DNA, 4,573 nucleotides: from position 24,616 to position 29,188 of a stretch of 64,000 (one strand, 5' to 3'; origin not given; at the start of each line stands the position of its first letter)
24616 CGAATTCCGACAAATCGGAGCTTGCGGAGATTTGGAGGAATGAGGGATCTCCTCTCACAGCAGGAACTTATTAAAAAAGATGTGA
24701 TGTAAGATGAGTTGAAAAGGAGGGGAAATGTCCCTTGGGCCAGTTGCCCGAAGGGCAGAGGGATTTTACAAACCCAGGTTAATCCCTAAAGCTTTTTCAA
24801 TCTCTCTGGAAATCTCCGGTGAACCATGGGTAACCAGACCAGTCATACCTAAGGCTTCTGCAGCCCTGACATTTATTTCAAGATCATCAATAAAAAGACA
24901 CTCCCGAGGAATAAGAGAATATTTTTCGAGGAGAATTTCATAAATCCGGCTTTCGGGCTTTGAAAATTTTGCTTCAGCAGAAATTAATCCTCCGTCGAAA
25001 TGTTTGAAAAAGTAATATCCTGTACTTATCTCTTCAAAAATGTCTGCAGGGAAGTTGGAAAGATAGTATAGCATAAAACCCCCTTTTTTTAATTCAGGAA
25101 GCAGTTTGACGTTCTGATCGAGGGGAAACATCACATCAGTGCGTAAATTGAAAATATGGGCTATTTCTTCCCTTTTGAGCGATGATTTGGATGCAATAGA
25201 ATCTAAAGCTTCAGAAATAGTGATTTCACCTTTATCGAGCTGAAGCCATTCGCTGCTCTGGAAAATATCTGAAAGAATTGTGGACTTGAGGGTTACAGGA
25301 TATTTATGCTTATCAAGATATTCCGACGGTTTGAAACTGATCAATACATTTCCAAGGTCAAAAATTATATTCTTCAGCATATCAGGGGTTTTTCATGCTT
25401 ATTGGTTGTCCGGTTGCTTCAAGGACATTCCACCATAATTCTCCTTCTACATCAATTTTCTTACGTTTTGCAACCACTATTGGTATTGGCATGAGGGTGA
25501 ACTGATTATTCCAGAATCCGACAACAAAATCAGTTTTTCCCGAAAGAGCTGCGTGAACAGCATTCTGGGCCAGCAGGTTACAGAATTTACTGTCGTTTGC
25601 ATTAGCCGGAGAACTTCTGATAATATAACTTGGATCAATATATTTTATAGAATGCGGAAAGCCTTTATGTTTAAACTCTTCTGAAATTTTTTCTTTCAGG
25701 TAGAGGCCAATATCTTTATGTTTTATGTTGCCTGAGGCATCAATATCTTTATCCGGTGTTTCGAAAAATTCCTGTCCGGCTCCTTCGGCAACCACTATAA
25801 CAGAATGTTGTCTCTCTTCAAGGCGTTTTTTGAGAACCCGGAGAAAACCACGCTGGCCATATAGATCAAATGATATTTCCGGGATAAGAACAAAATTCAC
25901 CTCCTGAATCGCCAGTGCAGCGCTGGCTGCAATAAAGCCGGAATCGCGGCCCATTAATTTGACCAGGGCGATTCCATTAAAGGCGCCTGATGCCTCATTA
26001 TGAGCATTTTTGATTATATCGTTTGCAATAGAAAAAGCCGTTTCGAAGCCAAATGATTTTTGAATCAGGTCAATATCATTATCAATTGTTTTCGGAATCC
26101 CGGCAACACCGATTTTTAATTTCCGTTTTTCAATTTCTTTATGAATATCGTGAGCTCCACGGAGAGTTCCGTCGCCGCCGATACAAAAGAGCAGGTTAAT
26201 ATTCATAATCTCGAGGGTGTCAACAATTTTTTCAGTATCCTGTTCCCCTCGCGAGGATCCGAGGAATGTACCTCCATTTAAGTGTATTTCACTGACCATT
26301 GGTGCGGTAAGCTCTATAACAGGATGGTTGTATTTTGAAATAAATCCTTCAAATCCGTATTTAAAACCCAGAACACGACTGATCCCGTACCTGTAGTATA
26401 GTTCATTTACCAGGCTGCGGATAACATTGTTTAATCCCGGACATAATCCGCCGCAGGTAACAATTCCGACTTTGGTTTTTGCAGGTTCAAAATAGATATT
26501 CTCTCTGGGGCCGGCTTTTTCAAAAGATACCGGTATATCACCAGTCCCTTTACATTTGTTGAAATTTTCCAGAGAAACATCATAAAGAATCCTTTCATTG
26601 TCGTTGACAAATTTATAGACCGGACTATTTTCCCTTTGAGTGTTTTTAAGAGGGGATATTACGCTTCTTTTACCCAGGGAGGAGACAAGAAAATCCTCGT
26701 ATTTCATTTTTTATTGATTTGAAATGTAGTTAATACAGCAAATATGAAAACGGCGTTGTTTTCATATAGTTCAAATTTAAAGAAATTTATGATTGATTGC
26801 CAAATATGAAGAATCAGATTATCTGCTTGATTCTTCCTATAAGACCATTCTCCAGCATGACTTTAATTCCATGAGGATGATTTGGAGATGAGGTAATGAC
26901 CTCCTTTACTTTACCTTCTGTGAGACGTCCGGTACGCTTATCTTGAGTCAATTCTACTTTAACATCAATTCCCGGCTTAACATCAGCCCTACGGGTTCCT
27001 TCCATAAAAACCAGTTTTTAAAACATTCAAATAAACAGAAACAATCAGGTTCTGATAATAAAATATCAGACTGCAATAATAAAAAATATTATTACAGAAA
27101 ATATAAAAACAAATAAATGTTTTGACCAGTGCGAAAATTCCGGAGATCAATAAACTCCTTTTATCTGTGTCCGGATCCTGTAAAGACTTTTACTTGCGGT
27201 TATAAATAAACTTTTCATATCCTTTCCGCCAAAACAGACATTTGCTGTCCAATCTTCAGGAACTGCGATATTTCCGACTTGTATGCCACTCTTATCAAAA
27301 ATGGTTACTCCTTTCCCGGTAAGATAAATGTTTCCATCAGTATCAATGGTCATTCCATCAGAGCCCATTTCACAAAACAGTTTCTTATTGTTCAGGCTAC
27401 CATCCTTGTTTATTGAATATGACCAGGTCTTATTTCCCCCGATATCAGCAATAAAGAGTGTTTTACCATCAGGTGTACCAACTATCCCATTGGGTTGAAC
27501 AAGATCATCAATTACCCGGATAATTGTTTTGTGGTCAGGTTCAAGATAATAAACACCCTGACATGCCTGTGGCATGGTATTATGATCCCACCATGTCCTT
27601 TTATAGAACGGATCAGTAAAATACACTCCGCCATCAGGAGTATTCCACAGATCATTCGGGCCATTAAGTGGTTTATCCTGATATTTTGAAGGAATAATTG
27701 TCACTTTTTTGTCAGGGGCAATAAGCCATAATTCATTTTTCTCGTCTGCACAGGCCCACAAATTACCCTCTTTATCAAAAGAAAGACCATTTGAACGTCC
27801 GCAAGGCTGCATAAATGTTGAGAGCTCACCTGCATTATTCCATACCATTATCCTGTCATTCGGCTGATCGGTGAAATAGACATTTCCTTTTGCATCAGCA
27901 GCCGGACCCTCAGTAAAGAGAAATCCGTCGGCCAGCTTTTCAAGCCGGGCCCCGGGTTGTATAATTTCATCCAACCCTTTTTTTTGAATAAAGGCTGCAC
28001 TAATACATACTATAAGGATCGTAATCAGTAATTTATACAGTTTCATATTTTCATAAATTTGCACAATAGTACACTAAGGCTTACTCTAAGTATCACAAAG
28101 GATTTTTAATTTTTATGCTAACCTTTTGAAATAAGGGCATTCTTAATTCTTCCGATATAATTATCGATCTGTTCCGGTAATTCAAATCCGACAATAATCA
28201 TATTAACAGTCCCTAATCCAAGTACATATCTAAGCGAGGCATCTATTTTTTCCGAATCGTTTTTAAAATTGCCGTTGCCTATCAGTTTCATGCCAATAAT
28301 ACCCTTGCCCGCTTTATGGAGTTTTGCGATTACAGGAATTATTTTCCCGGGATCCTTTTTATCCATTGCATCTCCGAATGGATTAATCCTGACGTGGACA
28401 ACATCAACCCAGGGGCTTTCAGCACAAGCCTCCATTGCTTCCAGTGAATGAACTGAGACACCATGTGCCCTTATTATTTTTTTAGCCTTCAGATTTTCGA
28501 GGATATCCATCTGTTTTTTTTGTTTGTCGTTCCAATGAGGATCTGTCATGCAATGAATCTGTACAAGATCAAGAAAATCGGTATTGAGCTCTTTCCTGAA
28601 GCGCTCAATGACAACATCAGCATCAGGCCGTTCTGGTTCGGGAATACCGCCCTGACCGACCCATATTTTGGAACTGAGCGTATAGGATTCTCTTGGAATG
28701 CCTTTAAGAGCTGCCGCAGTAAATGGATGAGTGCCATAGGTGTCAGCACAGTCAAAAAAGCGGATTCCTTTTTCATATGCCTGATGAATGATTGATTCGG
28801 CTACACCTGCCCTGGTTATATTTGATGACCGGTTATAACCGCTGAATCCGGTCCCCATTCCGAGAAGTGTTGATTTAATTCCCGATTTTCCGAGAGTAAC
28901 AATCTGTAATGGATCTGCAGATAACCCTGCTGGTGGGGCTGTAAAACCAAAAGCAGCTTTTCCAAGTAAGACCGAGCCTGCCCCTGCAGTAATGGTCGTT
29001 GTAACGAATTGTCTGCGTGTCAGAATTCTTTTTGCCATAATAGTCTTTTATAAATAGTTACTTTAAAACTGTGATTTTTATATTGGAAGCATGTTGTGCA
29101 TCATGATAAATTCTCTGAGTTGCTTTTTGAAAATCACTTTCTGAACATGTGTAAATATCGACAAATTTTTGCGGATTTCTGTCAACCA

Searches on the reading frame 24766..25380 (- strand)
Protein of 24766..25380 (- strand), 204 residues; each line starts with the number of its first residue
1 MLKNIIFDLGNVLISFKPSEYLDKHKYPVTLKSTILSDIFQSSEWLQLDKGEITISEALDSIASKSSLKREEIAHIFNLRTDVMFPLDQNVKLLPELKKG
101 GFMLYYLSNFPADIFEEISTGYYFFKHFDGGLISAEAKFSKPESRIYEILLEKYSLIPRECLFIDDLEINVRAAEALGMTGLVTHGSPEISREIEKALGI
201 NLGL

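Call 24: search_protein_families(library=pfam, proteins=[window:24766-25380:-], max_evalue=0.001)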
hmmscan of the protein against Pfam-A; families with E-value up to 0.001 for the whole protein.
window:24766-25380:- (204 aa): 2 families
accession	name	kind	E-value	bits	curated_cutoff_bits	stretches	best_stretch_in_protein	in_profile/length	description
PF00702.32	Hydrolase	-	1.2e-08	36.1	26.4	1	3-178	2-191/191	haloacid dehalogenase-like hydrolase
PF13419.12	HAD_2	-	1.9e-06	28.6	23.8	1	80-180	72-174/178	Haloacid dehalogenase-like hydrolase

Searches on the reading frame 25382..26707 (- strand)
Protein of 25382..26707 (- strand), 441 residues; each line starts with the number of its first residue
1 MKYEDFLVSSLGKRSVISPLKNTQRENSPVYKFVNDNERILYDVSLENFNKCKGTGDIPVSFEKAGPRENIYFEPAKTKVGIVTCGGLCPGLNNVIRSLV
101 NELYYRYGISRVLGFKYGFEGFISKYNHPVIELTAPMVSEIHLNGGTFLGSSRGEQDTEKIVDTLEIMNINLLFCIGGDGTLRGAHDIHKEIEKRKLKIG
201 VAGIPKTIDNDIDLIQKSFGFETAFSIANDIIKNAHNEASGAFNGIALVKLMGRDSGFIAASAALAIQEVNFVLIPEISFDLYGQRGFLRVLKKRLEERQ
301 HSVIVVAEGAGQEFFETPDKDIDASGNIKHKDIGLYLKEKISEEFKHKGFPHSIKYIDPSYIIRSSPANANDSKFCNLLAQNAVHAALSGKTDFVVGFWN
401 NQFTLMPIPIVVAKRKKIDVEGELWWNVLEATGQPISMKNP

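Call 24: search_protein_families(library=pfam, proteins=[window:25382-26707:-], max_evalue=0.001)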
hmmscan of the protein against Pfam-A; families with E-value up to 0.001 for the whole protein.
window:25382-26707:- (441 aa): 1 family
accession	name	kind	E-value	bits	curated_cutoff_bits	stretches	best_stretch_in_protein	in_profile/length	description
PF00365.25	PFK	-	6.6e-61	206.5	30.9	1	79-386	1-276/277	Phosphofructokinase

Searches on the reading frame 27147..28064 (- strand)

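Call 38: search_protein_families(library=pfam, proteins=[window:27147-28064:-], max_evalue=0.0001)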
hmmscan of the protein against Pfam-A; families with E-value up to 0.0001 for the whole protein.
window:27147-28064:- (305 aa): 2 families
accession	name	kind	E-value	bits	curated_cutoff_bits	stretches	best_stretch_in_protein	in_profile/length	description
PF08450.18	SGL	-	8.7e-39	134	26.3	1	50-291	1-245/246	SMP-30/Gluconolactonase/LRE-like region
PF01731.26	Arylesterase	-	2.2e-06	28.2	21.3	1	134-220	6-85/86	Arylesterase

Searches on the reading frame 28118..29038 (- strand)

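Call 39: search_protein_families(library=pfam, proteins=[window:28118-29038:-], max_evalue=0.0001)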
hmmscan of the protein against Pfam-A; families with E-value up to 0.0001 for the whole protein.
window:28118-29038:- (306 aa): 1 family
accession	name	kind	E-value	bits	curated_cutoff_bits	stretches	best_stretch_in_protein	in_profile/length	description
PF00248.27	Aldo_ket_red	-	3.6e-23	82.5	24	1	64-264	5-203/291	Aldo/keto reductase family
